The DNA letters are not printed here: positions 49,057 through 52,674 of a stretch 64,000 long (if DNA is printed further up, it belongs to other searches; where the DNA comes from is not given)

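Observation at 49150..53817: Fungal/plant-type (Trl1-like) tRNA ligase with ligase, kinase and CPD domains in an apicomplexan-like genome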

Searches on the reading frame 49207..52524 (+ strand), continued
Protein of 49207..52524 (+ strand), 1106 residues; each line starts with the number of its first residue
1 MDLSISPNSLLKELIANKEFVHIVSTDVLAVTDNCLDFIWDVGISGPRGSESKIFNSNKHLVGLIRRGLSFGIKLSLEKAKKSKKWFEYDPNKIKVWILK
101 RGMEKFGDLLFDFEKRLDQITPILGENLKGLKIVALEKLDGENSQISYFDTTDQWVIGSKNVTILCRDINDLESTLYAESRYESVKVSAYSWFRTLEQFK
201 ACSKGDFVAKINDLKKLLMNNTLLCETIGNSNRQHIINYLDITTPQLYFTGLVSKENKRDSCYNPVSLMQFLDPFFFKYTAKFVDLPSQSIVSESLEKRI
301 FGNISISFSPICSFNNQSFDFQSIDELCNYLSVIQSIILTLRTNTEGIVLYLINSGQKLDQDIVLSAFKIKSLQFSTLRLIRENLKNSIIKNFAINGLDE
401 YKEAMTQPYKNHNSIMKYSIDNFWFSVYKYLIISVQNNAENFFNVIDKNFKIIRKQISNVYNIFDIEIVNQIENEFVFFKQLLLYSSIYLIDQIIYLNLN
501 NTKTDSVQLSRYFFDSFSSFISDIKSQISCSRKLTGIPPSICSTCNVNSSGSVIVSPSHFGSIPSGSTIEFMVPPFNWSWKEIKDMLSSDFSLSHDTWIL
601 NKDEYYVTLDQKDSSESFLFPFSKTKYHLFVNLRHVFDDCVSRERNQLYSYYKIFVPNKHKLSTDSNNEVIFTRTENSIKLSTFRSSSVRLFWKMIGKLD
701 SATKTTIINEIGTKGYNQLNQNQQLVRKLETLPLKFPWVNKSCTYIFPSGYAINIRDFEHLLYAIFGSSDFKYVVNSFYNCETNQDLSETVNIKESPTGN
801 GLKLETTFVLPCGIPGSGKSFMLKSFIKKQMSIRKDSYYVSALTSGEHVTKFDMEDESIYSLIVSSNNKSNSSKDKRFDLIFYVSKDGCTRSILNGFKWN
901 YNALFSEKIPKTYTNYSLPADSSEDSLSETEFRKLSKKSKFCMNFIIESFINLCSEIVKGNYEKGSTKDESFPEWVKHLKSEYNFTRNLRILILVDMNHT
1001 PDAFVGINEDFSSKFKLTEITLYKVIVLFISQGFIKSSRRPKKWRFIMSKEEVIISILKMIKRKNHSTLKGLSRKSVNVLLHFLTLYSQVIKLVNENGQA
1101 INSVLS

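Call 56: search_protein_families(library=pfam, proteins=[P0063, P0067, P0141, P0142, P0104, P0154, P0133, P0071, P0123, P0135], max_evalue=0.01)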
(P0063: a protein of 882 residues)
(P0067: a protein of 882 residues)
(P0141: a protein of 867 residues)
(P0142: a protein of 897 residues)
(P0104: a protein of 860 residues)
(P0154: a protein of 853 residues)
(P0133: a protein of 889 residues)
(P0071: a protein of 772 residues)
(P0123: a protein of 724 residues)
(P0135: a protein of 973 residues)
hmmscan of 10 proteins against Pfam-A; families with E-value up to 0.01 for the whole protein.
P0063 (882 aa): 1 family
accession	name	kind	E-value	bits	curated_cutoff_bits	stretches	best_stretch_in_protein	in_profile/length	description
PF25536.1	DUF7920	-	0.00018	21.1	27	1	208-383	130-308/315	Domain of unknown function (DUF7920)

P0067 (882 aa): 2 families
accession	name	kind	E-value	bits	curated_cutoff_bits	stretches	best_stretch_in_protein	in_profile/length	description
PF09414.15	RNA_ligase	-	0.00013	22.6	27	1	166-338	2-155/171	RNA ligase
PF23857.1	Phage_TAC_19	-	0.0037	17.8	27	0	494-541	56-104/109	Phage tail chaperone protein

P0141 (867 aa): 1 family
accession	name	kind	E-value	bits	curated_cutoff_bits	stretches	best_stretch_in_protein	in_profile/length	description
PF09414.15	RNA_ligase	-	3.7e-05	24.4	27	1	164-337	2-156/171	RNA ligase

P0142 (897 aa): 1 family
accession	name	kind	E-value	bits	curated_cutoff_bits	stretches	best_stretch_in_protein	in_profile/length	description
PF09414.15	RNA_ligase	-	0.0038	17.8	27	0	172-296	2-87/171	RNA ligase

P0104 (860 aa): 1 family
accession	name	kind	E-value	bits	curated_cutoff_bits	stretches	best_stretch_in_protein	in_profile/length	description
PF09414.15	RNA_ligase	-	1.2e-07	32.5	27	1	146-321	3-156/171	RNA ligase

P0154 (853 aa): 3 families
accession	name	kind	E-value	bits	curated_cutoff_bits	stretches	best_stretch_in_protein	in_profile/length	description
PF25536.1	DUF7920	-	4.3e-12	46.1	27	1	44-312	36-314/315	Domain of unknown function (DUF7920)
PF09511.15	RNA_lig_T4_1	-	1.8e-09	38.2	28.3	1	71-217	2-135/227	RNA ligase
PF08302.16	tRNA_lig_CPD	-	0.00046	20.2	23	1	752-839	163-240/250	Fungal tRNA ligase phosphodiesterase domain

P0133 (889 aa): 4 families
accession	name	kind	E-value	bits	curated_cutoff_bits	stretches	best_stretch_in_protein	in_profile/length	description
PF13671.12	AAA_33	-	0.00011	22.9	27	1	524-581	1-61/143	AAA domain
PF25536.1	DUF7920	-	0.0012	18.4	27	1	107-290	107-312/315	Domain of unknown function (DUF7920)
PF09511.15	RNA_lig_T4_1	-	0.0023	18.2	28.3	1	63-206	3-140/227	RNA ligase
PF03308.22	MeaB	-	0.0094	15.4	23.1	0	508-546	20-57/273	Methylmalonyl Co-A mutase-associated GTPase MeaB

P0071 (772 aa): 1 family
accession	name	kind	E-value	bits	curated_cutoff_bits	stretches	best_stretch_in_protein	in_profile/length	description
PF13671.12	AAA_33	-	0.0029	18.4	27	0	357-423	1-64/143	AAA domain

P0123 (724 aa): 3 families
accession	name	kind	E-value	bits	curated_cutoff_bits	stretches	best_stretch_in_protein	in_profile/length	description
PF09511.15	RNA_lig_T4_1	-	2.1e-07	31.4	28.3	1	168-356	43-210/227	RNA ligase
PF09414.15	RNA_ligase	-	0.00012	22.7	27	1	176-352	8-155/171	RNA ligase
PF25536.1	DUF7920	-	0.0019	17.7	27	1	200-323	131-267/315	Domain of unknown function (DUF7920)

P0135 (973 aa): 1 family
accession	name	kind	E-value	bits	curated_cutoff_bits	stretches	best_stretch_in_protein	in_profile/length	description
PF09414.15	RNA_ligase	-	0.0028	18.3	27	1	228-384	8-141/171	RNA ligase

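Call 57: search_solved_structures(query=A5, max_evalue=1, show_alignments=5)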
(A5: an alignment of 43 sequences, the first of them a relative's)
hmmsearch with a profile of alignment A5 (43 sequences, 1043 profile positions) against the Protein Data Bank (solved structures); distinct sequences matched with E-value up to 1: 174 (the best 60 are shown).
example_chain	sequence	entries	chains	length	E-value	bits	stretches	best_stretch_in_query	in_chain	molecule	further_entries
6u00_A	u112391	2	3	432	1.3e-11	46.6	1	744-1012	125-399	tRNA ligase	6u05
6tzm_A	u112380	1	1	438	1.3e-11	46.5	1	744-1012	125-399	tRNA ligase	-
6tzo_A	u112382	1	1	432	3e-11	45.4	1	744-1010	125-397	tRNA ligase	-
5l3w_A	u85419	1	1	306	7.9e-09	37.4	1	545-649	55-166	Signal recognition particle receptor FtsY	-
5l3s_B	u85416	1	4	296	8.8e-09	37.2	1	546-650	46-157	Signal recognition particle receptor FtsY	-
9pf4_A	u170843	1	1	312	4.4e-08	34.9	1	528-666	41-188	Signal recognition particle subunit SRP54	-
3dm9_B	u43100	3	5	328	6e-07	31.1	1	567-646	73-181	Signal recognition particle receptor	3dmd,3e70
3dm5_A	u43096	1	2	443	9.2e-07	30.5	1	566-706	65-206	Signal recognition 54 kDa protein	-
3adb_A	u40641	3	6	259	1.2e-06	30.1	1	587-636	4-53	L-seryl-tRNA(Sec) kinase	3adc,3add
6y32_A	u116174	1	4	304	1.9e-06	29.5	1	529-648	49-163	Signal recognition particle 54 kDa protein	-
6y2z_A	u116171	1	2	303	2e-06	29.5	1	530-648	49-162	Signal recognition particle 54 kDa protein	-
5l3q_A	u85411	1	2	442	4e-06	28.4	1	533-648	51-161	Signal recognition particle 54 kDa protein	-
3a4l_A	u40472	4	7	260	4.2e-06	28.4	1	593-636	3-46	L-seryl-tRNA(Sec) kinase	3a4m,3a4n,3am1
3jaj_z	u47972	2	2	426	4.3e-06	28.3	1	579-648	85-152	SRP54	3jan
4ue5_D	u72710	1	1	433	4.7e-06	28.2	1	579-648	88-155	SIGNAL RECOGNITION PARTICLE 54 KDA PROTEIN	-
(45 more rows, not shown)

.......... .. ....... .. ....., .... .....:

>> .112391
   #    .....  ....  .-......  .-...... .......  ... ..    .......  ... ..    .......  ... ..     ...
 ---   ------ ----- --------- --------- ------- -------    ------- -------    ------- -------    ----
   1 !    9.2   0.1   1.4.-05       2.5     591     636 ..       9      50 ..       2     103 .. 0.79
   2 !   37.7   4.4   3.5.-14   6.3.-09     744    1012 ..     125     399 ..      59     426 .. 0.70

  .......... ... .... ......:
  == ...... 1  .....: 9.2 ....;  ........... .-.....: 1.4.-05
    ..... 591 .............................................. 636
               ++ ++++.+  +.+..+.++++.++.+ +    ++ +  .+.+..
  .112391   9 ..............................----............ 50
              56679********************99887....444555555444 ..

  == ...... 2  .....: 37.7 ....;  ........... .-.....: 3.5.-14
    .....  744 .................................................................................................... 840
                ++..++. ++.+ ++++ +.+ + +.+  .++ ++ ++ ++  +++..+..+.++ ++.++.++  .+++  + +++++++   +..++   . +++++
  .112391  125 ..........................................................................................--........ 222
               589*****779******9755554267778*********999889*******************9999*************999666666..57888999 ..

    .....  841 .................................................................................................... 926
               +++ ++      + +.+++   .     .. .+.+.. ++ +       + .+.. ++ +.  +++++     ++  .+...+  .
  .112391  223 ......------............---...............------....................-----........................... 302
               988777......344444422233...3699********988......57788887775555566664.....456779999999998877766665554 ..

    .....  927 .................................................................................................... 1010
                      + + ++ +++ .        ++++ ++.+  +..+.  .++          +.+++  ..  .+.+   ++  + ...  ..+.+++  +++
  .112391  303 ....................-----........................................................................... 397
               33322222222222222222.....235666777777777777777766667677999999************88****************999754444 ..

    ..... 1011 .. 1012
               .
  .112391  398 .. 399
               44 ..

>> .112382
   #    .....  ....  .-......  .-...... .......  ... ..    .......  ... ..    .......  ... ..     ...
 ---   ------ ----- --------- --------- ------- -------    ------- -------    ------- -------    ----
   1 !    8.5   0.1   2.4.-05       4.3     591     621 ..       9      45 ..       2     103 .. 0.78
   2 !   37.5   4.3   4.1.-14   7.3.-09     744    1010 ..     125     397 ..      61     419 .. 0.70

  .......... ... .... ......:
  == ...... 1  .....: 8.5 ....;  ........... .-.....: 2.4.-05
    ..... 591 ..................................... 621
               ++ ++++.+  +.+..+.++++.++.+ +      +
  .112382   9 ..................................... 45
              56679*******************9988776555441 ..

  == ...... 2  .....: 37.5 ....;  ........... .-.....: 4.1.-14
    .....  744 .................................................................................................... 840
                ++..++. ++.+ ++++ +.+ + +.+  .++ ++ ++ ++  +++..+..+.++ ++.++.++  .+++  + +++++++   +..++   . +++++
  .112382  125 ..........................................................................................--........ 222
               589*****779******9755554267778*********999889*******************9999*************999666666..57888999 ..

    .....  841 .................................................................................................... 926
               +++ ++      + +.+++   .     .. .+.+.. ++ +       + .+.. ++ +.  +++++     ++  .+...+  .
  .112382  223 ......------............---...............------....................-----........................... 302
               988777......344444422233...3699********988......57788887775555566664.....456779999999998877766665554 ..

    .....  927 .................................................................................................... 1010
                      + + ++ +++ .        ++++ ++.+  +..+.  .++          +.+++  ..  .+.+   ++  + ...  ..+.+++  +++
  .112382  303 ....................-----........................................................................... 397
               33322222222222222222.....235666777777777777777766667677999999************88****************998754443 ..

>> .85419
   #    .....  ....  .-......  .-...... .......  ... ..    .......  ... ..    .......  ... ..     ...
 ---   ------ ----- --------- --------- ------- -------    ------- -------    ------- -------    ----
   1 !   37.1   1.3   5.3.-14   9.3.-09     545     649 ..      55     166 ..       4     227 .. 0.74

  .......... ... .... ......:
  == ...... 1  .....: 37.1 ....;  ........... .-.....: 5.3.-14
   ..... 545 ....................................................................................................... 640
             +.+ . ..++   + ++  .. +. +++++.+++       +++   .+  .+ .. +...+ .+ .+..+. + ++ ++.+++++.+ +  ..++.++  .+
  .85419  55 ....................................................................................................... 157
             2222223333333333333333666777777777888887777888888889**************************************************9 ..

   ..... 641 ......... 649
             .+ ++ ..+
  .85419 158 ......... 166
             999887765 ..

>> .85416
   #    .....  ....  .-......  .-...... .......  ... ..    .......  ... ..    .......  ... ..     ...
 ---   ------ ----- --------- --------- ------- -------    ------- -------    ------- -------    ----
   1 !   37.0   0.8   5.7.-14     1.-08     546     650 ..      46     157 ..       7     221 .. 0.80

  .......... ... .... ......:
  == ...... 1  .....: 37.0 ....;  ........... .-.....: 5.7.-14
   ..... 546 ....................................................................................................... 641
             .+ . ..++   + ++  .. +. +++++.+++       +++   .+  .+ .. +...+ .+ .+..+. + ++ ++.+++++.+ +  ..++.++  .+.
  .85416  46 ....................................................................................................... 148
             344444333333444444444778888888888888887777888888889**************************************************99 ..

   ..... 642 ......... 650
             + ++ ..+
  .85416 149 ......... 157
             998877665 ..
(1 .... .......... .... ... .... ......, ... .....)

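Call 67: list_cluster_members(proteins=[P0037, P0066, P0112, P0113, P0151, P0097, P0105, P0032, P0108, P0154])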
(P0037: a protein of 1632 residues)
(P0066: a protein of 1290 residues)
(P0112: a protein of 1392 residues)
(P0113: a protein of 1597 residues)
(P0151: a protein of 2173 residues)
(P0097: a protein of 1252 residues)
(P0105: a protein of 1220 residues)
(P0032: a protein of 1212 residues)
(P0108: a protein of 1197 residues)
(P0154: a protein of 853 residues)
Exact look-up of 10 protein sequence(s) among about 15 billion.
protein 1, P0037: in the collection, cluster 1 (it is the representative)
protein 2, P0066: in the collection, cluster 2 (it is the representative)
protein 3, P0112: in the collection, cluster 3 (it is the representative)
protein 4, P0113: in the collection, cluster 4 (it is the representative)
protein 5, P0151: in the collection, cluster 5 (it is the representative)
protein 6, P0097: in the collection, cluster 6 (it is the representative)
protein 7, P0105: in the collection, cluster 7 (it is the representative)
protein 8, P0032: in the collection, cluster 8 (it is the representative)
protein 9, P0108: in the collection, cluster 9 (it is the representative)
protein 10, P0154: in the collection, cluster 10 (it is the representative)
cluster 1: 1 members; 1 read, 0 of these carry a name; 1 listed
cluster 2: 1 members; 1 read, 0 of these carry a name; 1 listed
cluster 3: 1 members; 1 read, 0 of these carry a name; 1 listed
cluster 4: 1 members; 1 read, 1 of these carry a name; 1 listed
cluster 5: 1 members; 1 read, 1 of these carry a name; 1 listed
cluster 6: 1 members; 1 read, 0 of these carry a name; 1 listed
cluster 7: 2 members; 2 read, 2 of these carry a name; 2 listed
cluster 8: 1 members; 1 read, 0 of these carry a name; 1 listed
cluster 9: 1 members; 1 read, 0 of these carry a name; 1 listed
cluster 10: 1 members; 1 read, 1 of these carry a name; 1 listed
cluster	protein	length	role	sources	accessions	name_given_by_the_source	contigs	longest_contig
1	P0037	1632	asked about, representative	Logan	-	-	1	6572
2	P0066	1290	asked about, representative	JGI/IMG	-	-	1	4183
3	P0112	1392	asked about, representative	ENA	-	-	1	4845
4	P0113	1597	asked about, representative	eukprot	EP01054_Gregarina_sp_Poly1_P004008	 ...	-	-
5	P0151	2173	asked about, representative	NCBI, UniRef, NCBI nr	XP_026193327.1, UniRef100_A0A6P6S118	uncharacterized protein LOC34620418 [Cyclospora cayetanensis] | Uncharacterized protein LOC34620418 n=1 Tax=Cyclospora cayetanensis TaxID=88456 ...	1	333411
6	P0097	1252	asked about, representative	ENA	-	-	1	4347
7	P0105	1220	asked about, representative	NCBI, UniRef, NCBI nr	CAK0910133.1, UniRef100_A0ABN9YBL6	unnamed protein product [Prorocentrum cordatum] | Uncharacterized protein n=1 Tax=Prorocentrum cordatum TaxID=2364126 RepID=A0ABN9YBL6_9DINO | unnamed protein product [Polarella glacialis]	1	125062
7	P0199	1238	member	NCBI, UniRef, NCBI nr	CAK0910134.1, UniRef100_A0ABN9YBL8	unnamed protein product [Prorocentrum cordatum] | Uncharacterized protein n=1 Tax=Prorocentrum cordatum TaxID=2364126 RepID=A0ABN9YBL8_9DINO | unnamed protein product [Polarella glacialis]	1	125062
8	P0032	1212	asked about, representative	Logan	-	-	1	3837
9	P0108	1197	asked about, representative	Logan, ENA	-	-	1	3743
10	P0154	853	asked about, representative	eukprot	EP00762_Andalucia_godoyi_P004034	ANDGO_05695.mRNA.1 hypothetical protein (macronuclear)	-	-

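Call 83: find_encoding_contigs(protein=P0010, flank=7000, max_places=2)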
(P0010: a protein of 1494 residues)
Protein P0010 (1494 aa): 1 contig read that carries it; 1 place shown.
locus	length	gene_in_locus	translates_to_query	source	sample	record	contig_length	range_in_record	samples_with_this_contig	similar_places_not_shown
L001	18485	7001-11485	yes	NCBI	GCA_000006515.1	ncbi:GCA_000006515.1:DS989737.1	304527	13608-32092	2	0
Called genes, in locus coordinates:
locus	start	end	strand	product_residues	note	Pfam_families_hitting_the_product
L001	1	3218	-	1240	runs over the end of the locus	PF08620:RPAP1_C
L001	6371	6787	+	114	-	PF08661:Rep_fac-A_3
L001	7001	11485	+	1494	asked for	PF09414:RNA_ligase (weak)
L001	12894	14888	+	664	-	PF00012:HSP70, PF06723:MreB_Mbl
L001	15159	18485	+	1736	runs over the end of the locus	PF00629:MAM, PF01179:Cu_amine_oxid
